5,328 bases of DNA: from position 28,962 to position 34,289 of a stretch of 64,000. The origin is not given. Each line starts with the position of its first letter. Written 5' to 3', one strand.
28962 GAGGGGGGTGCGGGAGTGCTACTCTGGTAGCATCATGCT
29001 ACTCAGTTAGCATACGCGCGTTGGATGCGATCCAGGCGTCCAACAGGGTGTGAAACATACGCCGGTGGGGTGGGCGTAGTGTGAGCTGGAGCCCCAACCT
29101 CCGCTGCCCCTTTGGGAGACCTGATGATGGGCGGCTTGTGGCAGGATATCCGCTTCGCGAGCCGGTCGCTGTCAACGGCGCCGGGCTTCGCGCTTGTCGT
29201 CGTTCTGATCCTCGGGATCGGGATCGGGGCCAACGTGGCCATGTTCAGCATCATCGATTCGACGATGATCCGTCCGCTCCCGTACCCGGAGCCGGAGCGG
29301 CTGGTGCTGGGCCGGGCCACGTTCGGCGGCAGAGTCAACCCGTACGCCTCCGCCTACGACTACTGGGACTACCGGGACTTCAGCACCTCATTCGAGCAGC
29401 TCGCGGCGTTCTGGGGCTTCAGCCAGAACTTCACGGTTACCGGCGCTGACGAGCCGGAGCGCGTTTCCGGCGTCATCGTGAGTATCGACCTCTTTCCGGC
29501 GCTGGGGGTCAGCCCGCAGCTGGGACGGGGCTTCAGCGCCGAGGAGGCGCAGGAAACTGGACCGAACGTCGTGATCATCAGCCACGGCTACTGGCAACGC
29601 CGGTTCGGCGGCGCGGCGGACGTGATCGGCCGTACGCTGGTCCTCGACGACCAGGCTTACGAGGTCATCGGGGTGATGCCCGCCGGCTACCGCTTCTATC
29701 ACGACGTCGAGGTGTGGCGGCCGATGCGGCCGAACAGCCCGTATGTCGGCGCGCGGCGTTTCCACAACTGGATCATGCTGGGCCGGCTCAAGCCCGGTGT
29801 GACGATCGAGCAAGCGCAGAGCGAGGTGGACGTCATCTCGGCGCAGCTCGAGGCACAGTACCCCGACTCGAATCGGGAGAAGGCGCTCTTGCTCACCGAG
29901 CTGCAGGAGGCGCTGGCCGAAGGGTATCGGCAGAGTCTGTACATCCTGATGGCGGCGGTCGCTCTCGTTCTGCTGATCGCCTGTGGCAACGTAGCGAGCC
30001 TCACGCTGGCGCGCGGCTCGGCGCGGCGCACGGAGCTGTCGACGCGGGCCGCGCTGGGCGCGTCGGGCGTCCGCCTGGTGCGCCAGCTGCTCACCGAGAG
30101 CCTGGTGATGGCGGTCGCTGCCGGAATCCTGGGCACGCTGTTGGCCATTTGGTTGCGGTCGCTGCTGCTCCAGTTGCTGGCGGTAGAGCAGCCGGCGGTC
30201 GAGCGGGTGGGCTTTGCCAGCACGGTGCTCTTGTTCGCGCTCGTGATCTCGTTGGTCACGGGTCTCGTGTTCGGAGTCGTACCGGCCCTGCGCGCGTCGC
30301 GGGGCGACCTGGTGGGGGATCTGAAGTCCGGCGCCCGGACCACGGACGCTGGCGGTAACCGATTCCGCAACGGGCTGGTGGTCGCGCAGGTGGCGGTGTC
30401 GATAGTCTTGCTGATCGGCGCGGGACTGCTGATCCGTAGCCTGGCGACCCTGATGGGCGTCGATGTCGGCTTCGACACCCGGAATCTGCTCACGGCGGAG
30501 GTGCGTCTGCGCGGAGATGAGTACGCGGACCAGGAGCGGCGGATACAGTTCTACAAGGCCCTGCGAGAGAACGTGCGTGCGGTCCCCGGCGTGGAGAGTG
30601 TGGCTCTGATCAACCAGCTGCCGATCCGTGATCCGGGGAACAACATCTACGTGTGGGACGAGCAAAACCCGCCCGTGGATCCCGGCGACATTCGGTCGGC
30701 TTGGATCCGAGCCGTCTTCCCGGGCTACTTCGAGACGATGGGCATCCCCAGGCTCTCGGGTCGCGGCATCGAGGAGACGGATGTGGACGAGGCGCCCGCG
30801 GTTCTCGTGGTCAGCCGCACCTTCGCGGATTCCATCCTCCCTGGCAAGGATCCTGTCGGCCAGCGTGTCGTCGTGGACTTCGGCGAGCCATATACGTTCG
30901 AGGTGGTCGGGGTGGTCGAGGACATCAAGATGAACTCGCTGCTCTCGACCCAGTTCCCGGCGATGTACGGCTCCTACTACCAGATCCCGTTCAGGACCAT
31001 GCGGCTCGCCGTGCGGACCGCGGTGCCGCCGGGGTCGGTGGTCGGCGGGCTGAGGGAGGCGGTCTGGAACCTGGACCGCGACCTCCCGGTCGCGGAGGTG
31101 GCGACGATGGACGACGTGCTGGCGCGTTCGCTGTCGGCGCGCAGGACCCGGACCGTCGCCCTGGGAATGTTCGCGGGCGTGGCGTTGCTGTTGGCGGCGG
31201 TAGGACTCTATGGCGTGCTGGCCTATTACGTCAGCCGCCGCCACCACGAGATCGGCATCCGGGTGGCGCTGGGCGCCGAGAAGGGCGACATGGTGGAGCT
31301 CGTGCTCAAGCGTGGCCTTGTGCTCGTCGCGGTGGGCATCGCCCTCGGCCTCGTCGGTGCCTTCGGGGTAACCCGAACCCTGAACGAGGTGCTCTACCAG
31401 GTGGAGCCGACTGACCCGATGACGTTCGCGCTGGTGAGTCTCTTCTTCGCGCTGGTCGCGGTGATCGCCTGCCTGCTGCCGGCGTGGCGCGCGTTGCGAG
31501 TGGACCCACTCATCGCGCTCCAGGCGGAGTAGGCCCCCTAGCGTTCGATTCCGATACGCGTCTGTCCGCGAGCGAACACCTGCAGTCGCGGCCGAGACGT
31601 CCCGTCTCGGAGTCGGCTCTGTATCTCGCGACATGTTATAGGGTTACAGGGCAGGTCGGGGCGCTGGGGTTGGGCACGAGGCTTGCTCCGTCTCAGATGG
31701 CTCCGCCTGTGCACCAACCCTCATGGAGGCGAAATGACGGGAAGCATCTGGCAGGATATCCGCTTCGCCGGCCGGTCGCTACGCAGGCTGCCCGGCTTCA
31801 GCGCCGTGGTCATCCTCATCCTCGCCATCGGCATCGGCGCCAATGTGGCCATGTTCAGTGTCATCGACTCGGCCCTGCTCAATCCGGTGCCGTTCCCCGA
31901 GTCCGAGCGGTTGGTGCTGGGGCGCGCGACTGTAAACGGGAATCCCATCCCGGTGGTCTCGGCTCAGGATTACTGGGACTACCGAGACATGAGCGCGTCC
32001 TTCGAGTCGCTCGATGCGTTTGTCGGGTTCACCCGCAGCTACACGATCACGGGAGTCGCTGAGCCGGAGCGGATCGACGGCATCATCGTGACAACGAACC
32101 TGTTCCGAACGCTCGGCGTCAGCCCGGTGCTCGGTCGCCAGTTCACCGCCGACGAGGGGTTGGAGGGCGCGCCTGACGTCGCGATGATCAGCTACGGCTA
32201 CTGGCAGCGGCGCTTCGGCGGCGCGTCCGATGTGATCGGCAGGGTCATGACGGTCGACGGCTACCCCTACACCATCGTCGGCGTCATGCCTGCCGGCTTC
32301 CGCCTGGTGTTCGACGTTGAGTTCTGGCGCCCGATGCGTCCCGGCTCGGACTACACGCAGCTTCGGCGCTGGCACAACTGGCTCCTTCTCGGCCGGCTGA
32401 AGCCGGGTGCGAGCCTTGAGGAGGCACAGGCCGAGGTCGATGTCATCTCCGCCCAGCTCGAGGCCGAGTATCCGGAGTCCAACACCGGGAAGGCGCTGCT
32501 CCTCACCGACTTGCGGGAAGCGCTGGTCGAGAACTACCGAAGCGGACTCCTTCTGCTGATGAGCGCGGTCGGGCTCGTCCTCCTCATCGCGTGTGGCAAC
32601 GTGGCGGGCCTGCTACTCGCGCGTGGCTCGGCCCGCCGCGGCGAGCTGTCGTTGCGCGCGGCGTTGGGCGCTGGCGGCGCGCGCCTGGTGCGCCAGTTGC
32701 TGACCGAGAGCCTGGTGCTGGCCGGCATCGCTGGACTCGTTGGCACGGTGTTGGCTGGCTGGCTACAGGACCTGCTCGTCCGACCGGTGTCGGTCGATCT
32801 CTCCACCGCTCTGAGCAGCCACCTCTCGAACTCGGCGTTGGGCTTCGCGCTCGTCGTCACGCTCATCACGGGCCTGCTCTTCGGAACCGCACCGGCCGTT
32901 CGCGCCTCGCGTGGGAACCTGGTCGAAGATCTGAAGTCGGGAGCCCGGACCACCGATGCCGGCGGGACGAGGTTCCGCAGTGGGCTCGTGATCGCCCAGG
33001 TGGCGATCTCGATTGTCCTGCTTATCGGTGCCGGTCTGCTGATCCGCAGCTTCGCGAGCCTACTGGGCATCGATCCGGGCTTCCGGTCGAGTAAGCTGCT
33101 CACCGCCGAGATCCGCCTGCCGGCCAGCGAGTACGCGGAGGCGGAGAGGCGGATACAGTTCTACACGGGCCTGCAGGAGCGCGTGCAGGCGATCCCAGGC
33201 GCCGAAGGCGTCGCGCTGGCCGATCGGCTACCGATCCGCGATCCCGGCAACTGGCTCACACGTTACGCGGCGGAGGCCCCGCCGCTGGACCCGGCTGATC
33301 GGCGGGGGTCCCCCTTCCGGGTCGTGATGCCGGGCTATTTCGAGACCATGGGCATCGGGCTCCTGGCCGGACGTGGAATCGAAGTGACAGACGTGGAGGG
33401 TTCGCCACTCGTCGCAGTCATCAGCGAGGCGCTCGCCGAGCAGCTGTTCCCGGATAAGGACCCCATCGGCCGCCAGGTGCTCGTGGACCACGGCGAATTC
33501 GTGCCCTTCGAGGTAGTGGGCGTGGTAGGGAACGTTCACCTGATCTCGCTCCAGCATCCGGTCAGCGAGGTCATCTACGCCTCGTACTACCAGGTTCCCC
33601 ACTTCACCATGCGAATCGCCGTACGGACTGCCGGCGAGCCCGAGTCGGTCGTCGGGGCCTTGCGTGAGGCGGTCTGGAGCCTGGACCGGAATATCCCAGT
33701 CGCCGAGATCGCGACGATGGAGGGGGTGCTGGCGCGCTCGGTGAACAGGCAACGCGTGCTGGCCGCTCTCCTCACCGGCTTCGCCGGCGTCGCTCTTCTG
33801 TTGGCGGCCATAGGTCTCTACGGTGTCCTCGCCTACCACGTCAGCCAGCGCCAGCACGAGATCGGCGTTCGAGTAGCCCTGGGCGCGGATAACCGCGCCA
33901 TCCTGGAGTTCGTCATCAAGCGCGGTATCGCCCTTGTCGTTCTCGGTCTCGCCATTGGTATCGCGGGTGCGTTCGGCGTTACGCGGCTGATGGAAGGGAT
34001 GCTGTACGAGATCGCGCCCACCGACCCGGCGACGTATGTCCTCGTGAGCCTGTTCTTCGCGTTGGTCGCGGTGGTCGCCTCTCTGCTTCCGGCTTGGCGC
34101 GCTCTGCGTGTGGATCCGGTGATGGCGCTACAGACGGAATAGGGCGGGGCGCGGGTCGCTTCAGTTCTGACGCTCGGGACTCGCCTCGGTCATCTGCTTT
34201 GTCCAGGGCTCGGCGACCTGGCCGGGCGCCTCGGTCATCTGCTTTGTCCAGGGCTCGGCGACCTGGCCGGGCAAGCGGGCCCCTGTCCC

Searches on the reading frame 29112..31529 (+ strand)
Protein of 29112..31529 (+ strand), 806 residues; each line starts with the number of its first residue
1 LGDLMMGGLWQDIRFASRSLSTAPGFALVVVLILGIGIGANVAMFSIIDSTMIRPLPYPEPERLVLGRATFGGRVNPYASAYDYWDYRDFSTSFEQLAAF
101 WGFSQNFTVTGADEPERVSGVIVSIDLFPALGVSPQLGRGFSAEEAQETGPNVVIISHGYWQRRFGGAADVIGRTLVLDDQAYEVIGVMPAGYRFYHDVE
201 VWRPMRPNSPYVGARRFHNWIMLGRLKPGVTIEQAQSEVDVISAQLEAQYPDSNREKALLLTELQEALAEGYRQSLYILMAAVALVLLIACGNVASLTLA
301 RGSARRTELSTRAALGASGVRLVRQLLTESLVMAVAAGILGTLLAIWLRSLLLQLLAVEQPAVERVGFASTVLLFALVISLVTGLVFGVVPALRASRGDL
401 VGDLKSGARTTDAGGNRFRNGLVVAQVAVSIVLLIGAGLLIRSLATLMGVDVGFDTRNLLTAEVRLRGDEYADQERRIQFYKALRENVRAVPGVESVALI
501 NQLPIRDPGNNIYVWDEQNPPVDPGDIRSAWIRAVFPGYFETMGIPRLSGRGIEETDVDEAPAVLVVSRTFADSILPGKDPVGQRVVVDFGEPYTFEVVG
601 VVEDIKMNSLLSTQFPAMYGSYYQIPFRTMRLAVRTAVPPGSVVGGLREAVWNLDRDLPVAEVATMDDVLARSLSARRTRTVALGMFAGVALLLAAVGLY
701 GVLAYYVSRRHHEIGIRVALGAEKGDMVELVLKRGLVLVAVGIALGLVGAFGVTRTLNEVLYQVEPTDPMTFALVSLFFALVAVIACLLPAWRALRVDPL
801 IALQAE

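Call 40: search_protein_families(library=pfam, proteins=[window:29112-31529:+], max_evalue=0.001)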
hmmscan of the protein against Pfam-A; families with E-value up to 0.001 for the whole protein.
window:29112-31529:+ (806 aa): 2 families
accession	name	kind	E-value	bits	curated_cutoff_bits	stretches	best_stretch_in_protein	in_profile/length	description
PF12704.14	MacB_PCD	-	6.2e-38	131.6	27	2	29-240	3-205/207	MacB-like periplasmic core domain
PF02687.27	FtsX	-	5.4e-26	91.4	25.5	2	686-799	2-120/120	FtsX-like permease C-terminal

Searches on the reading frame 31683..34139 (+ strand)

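Call 40: search_protein_families(library=pfam, proteins=[window:31683-34139:+], max_evalue=0.001)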
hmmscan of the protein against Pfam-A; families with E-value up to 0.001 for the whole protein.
window:31683-34139:+ (819 aa): 2 families
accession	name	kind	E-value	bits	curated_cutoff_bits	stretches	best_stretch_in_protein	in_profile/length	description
PF12704.14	MacB_PCD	-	5.7e-39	135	27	2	40-253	1-205/207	MacB-like periplasmic core domain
PF02687.27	FtsX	-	2.6e-22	79.6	25.5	2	700-812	3-120/120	FtsX-like permease C-terminal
